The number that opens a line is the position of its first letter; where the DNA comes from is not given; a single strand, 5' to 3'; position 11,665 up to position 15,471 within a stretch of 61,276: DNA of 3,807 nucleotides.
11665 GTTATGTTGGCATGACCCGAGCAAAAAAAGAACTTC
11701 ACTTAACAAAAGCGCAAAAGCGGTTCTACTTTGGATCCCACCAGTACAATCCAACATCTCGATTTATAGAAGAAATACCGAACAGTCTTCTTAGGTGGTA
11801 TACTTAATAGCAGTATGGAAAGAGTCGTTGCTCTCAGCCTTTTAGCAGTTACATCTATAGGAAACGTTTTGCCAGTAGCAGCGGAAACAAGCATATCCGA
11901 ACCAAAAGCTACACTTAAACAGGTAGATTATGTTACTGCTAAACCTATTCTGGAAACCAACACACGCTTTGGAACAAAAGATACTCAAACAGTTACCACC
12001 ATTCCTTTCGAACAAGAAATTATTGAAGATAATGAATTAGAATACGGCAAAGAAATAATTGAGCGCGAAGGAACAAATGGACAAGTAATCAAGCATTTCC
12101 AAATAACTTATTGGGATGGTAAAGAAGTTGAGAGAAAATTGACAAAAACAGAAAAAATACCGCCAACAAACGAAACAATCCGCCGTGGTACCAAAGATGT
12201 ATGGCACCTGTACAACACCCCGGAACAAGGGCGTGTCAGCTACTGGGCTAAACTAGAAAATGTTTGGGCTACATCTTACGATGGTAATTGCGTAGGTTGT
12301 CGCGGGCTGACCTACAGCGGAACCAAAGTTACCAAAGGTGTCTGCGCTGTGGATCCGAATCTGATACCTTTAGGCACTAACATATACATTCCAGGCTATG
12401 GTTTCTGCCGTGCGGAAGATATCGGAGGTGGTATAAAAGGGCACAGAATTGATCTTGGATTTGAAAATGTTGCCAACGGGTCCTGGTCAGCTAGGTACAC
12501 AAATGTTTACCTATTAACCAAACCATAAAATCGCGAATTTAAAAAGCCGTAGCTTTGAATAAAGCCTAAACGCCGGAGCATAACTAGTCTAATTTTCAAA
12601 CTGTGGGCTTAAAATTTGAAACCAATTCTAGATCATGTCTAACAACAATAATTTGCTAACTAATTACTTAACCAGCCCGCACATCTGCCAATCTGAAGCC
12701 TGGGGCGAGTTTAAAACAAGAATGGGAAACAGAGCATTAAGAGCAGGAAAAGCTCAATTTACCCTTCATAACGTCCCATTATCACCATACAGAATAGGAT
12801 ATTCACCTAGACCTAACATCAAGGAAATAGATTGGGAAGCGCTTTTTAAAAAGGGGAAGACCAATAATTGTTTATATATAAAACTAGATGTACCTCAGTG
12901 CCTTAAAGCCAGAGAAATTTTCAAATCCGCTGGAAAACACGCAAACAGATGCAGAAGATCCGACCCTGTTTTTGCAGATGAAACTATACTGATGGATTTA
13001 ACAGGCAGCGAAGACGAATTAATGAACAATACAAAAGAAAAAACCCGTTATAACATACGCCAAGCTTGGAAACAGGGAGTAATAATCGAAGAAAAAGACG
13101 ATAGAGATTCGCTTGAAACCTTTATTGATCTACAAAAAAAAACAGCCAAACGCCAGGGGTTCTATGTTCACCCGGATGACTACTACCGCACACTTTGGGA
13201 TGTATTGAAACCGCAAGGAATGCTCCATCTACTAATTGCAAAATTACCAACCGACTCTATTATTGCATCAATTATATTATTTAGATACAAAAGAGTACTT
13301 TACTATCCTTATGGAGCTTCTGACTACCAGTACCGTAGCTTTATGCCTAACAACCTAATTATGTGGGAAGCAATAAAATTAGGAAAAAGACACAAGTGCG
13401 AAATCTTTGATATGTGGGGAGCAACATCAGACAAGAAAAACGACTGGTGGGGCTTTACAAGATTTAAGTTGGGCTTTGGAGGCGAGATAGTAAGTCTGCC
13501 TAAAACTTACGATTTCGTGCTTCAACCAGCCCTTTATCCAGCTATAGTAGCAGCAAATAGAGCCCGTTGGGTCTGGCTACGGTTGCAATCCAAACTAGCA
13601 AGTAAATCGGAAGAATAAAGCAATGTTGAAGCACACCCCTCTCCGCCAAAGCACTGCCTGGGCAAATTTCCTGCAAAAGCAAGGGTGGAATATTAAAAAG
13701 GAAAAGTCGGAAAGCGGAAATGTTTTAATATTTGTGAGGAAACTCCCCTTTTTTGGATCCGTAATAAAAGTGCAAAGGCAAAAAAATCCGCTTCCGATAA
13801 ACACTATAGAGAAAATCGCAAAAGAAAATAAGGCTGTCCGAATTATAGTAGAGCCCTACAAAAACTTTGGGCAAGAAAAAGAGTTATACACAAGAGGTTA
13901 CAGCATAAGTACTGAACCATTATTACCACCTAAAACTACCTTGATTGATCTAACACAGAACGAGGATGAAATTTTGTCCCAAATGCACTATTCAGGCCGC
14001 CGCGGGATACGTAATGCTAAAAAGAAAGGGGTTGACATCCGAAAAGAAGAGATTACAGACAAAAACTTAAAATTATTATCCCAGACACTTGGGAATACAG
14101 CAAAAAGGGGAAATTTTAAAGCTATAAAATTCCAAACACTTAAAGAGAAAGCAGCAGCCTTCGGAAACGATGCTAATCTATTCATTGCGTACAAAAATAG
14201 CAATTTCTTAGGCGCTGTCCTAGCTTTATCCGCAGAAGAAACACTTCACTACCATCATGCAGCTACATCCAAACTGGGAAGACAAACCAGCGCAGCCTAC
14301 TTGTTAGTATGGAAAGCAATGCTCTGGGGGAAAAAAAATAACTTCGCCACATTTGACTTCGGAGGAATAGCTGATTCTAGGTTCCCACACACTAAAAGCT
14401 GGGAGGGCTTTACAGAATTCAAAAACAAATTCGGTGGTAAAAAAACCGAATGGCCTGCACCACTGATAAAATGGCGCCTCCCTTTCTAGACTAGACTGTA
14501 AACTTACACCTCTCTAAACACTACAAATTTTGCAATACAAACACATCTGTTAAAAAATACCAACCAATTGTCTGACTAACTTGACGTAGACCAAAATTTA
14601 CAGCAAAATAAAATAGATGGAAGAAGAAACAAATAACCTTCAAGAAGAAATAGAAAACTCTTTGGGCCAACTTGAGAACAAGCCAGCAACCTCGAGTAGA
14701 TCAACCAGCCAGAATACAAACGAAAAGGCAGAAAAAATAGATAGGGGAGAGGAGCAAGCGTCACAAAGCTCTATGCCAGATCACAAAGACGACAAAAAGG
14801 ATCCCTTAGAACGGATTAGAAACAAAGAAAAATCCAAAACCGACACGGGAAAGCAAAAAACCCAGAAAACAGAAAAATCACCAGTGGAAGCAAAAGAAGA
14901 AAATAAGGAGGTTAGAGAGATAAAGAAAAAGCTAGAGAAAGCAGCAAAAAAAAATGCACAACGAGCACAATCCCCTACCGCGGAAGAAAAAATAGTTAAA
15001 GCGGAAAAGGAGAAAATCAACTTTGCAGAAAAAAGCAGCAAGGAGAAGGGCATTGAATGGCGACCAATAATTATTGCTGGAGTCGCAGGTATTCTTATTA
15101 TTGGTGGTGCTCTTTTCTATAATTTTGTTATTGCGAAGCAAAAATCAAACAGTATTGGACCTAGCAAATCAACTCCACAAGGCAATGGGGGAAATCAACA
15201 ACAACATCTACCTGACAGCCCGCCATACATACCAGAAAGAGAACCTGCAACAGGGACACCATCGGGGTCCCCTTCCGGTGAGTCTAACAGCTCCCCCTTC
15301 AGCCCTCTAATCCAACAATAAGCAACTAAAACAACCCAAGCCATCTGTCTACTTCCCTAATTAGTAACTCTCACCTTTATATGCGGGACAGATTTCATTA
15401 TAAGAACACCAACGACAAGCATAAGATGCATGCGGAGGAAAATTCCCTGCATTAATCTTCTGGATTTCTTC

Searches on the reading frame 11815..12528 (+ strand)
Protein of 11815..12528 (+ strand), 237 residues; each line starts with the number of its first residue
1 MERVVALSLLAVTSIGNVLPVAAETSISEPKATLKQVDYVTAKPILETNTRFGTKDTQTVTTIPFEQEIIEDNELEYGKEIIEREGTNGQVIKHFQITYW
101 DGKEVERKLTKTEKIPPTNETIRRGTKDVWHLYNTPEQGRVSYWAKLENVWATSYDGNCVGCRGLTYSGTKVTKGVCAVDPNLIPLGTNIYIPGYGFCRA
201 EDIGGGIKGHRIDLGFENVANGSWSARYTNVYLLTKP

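Call 82: search_protein_families(library=pfam, proteins=[window:11815-12528:+], max_evalue=0.001)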
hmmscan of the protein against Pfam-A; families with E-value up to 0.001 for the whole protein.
window:11815-12528:+ (237 aa): 2 families
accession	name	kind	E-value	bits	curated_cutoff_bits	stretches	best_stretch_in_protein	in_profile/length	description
PF07501.17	G5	-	8.6e-15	55.2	23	1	56-127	3-75/75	G5 domain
PF06725.17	3D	-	5e-12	46.3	23.8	1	176-234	2-71/72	3D domain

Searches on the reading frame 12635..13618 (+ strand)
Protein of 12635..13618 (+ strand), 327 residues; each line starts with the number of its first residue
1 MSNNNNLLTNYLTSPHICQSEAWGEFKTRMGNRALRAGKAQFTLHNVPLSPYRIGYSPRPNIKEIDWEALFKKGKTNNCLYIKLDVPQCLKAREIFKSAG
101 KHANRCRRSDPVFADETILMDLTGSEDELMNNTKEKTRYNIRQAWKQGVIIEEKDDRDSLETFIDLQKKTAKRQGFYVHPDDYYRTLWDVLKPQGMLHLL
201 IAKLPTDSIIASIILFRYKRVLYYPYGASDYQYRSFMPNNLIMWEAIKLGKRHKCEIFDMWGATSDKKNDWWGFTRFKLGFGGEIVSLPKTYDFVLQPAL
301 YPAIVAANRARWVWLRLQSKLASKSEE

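Call 82: search_protein_families(library=pfam, proteins=[window:12635-13618:+], max_evalue=0.001)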
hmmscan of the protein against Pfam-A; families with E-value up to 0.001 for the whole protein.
window:12635-13618:+ (327 aa): 2 families
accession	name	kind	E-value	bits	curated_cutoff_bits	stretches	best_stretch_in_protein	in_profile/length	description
PF02388.22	FemAB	-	1.3e-30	107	24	2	200-308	298-405/406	FemAB family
PF13480.13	Acetyltransf_6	-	3.7e-17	63.2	22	1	135-265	5-139/143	Acetyltransferase (GNAT) domain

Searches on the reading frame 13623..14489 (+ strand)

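Call 82: search_protein_families(library=pfam, proteins=[window:13623-14489:+], max_evalue=0.001)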
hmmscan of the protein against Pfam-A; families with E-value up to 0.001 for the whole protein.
window:13623-14489:+ (288 aa): 2 families
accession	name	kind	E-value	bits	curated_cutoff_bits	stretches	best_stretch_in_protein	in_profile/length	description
PF02388.22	FemAB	-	3.1e-16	59.6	24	2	68-192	119-239/406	FemAB family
PF13480.13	Acetyltransf_6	-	1.1e-07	32.5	22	1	126-250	8-138/143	Acetyltransferase (GNAT) domain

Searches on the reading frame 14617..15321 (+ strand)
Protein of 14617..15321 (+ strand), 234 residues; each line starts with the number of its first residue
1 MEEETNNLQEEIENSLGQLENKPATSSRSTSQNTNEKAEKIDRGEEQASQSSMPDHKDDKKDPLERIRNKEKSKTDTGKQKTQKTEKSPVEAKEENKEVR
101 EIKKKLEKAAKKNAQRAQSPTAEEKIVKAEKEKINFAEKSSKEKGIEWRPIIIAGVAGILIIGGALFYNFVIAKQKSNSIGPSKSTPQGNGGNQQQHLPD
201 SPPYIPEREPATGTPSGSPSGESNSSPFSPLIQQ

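Call 82: search_protein_families(library=pfam, proteins=[window:14617-15321:+], max_evalue=0.001)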
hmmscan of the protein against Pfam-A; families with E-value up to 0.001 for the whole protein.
window:14617-15321:+ (234 aa): 1 family
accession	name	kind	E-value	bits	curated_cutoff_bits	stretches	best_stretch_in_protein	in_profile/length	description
PF10814.13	CwsA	-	0.00039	21.1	26.7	1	100-187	45-126/134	Cell wall synthesis protein CwsA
